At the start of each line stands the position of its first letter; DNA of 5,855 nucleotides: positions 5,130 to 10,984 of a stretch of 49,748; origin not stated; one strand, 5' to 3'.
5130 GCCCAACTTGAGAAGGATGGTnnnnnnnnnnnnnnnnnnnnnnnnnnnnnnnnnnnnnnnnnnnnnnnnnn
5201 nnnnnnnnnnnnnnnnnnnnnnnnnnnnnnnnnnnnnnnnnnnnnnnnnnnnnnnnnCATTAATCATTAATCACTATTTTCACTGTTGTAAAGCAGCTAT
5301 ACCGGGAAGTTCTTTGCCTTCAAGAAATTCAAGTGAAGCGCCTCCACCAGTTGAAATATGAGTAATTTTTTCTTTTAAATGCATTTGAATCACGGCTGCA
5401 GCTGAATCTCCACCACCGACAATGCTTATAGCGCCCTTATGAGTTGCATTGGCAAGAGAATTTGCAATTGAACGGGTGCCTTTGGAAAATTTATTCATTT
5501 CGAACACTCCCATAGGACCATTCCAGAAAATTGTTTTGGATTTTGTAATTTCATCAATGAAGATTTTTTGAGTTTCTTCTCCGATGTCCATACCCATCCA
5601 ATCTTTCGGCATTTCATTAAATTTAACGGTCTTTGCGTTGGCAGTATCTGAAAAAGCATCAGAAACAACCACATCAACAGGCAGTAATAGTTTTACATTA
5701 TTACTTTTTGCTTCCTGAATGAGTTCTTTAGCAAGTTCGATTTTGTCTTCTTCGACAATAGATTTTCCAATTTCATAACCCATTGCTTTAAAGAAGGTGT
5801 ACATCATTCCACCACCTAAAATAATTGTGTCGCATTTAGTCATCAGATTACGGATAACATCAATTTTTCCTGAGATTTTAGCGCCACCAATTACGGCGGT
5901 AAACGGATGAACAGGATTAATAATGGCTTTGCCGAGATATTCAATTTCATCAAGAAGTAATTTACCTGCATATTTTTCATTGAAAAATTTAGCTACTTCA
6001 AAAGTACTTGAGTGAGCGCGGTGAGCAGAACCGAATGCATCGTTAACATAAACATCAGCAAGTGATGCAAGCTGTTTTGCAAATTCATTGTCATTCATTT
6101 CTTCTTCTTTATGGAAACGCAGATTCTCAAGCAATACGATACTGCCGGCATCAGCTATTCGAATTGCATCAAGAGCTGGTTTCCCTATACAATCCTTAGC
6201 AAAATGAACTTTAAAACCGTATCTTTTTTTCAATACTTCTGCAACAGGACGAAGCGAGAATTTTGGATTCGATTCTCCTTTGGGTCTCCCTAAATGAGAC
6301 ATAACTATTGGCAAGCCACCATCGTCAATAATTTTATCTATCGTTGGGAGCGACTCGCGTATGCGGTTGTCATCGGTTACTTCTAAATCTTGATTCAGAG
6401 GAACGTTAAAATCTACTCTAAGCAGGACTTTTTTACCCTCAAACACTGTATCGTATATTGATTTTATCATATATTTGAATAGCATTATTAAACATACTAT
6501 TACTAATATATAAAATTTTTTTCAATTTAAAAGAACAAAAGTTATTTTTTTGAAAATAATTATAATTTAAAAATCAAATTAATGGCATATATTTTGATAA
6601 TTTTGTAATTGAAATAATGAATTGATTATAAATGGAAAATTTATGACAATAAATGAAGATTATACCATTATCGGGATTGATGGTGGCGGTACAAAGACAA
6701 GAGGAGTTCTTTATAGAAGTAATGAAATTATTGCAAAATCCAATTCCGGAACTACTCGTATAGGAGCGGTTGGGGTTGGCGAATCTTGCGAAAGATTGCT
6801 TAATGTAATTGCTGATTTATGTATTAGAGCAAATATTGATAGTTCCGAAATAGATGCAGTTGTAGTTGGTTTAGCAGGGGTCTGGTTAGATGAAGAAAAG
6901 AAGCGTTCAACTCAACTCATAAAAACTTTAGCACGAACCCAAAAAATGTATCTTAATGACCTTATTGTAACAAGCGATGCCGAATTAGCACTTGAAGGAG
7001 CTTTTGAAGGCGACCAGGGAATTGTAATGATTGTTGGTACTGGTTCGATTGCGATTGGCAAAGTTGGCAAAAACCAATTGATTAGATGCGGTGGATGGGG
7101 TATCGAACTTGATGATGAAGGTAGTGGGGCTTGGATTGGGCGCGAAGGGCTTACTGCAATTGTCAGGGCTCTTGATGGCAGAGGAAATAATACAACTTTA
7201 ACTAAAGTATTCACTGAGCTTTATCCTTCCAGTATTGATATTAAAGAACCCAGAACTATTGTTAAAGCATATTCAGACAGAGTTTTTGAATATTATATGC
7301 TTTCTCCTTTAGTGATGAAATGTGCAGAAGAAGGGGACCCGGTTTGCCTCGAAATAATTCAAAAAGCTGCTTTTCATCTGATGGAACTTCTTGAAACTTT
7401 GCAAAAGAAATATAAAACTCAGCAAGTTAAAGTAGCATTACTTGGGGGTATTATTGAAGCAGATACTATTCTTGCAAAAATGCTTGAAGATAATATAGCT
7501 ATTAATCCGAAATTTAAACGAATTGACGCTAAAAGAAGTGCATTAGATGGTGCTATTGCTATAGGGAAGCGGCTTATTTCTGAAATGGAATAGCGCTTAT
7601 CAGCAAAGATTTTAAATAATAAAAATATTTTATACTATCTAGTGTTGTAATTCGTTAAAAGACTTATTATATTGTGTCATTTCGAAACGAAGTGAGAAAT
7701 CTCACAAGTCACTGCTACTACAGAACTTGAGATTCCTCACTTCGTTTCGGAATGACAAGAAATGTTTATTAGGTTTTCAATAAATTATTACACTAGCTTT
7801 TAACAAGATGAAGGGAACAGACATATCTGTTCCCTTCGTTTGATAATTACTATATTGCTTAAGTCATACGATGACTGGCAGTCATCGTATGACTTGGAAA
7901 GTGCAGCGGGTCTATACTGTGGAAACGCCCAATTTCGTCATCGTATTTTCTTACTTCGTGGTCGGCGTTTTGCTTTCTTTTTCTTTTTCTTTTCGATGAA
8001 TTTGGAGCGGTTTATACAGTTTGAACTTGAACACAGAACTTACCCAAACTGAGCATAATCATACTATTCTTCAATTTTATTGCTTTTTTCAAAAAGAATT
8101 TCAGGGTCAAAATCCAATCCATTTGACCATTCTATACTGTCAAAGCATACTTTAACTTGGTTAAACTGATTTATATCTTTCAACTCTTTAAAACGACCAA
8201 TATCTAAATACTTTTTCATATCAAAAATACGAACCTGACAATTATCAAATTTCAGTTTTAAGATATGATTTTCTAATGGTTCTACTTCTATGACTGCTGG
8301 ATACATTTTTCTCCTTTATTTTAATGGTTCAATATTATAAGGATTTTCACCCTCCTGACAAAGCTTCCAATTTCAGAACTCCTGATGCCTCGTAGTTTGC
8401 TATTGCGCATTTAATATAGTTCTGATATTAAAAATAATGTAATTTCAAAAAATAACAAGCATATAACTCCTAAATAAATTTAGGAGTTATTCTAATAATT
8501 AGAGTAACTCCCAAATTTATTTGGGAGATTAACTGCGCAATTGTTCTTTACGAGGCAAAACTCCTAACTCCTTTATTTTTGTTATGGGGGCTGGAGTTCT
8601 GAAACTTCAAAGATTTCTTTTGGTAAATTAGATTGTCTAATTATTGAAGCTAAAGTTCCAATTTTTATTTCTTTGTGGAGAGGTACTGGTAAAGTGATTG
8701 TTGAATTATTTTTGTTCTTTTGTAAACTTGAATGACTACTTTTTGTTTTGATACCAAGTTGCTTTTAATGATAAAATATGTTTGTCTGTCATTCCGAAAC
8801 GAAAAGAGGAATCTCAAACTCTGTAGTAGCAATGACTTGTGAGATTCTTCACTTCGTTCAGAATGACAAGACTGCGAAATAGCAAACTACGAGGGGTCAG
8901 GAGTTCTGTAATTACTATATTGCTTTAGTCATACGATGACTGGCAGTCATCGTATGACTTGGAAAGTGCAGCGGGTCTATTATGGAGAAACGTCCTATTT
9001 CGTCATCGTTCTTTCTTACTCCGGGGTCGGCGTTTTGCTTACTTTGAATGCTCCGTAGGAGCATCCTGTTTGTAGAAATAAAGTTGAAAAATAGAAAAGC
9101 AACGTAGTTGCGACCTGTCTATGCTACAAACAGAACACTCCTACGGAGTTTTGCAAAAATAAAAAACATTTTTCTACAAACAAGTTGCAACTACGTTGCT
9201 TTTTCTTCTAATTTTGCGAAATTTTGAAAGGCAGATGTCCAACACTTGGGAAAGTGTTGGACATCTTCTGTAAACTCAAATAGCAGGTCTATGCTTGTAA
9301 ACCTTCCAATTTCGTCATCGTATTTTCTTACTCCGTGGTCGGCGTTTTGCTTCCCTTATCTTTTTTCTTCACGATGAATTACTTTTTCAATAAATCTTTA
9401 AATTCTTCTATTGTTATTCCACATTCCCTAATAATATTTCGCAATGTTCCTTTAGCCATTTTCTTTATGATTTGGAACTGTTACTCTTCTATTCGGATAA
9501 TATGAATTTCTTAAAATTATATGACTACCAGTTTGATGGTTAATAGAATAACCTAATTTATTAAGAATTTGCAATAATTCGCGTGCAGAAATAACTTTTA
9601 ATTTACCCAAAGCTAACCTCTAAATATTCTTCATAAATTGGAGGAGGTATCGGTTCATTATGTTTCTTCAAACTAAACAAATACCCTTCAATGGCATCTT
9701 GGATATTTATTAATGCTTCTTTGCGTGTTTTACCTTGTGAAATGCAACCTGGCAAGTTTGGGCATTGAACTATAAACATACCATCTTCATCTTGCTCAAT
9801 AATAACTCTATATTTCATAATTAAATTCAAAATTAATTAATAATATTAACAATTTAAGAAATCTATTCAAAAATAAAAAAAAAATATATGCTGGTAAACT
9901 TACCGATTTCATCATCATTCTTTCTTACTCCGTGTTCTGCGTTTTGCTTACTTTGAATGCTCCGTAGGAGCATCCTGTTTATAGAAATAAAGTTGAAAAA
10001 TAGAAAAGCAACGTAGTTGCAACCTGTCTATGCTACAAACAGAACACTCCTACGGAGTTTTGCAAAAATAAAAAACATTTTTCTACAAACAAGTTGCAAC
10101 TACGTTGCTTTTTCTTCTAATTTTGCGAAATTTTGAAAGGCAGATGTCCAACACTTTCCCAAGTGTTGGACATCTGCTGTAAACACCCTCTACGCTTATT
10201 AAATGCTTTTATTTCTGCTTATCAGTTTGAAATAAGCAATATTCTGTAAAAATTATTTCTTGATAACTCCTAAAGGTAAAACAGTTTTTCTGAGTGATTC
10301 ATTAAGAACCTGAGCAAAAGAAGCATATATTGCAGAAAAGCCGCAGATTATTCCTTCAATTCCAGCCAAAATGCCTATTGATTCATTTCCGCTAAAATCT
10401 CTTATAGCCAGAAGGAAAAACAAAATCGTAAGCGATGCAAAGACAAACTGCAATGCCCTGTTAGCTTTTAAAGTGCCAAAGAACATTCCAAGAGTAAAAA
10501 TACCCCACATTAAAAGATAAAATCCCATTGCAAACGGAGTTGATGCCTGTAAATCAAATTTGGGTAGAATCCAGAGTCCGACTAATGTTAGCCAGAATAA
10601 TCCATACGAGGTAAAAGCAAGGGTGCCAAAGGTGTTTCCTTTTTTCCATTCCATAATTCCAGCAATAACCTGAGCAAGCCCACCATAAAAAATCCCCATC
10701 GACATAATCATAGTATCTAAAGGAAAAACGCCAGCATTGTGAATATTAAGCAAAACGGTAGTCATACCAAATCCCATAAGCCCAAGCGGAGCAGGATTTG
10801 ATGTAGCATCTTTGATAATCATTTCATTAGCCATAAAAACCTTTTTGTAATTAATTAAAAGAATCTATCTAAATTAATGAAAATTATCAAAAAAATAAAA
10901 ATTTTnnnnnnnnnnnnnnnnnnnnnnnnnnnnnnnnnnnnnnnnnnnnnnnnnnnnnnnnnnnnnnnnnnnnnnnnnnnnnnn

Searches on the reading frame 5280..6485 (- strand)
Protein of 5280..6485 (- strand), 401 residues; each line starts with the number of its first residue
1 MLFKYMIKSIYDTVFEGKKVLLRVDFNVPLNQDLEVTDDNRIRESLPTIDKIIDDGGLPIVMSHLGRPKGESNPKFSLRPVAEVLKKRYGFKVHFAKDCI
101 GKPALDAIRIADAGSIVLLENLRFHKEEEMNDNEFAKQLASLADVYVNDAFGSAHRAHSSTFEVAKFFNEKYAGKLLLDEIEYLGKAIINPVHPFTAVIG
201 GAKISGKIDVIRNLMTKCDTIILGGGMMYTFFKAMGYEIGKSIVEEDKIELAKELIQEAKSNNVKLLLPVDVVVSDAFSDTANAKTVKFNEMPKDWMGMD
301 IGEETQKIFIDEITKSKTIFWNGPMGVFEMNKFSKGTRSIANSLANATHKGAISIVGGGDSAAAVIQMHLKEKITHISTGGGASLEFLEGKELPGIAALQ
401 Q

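Call 21: search_protein_families(library=pfam, proteins=[window:5280-6485:-], max_evalue=0.001)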
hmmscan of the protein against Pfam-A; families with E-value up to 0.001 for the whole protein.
window:5280-6485:- (401 aa): 1 family
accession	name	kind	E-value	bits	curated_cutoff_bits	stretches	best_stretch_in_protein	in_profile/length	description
PF00162.24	PGK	-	8.2e-159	529.1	27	1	11-391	2-379/379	Phosphoglycerate kinase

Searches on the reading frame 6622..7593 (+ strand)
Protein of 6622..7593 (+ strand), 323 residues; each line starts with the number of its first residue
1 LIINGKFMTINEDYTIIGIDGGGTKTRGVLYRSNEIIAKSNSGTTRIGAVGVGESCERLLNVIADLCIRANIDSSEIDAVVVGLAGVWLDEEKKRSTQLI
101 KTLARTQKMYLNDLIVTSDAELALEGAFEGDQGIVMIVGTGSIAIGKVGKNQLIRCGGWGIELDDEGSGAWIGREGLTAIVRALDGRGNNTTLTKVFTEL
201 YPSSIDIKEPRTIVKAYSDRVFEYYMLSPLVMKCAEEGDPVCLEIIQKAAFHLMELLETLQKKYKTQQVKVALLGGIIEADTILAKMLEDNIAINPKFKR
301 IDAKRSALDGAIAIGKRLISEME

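Call 21: search_protein_families(library=pfam, proteins=[window:6622-7593:+], max_evalue=0.001)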
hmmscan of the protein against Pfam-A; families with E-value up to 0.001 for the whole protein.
window:6622-7593:+ (323 aa): 2 families
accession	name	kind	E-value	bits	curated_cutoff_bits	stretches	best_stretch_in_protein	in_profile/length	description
PF01869.26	BcrAD_BadFG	-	1.8e-35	123.3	31.5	1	17-304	1-260/271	BadF/BadG/BcrA/BcrD ATPase family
PF00480.26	ROK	-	4.6e-05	23.5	22.9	0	231-289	200-255/294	ROK family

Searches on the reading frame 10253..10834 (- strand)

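Call 21: search_protein_families(library=pfam, proteins=[window:10253-10834:-], max_evalue=0.001)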
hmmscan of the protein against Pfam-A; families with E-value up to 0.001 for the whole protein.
window:10253-10834:- (193 aa): 1 family
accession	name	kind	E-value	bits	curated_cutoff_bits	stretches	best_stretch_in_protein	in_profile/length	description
PF01184.24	Gpr1_Fun34_YaaH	-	2.3e-42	145.4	25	1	8-180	14-194/207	GPR1/FUN34/yaaH family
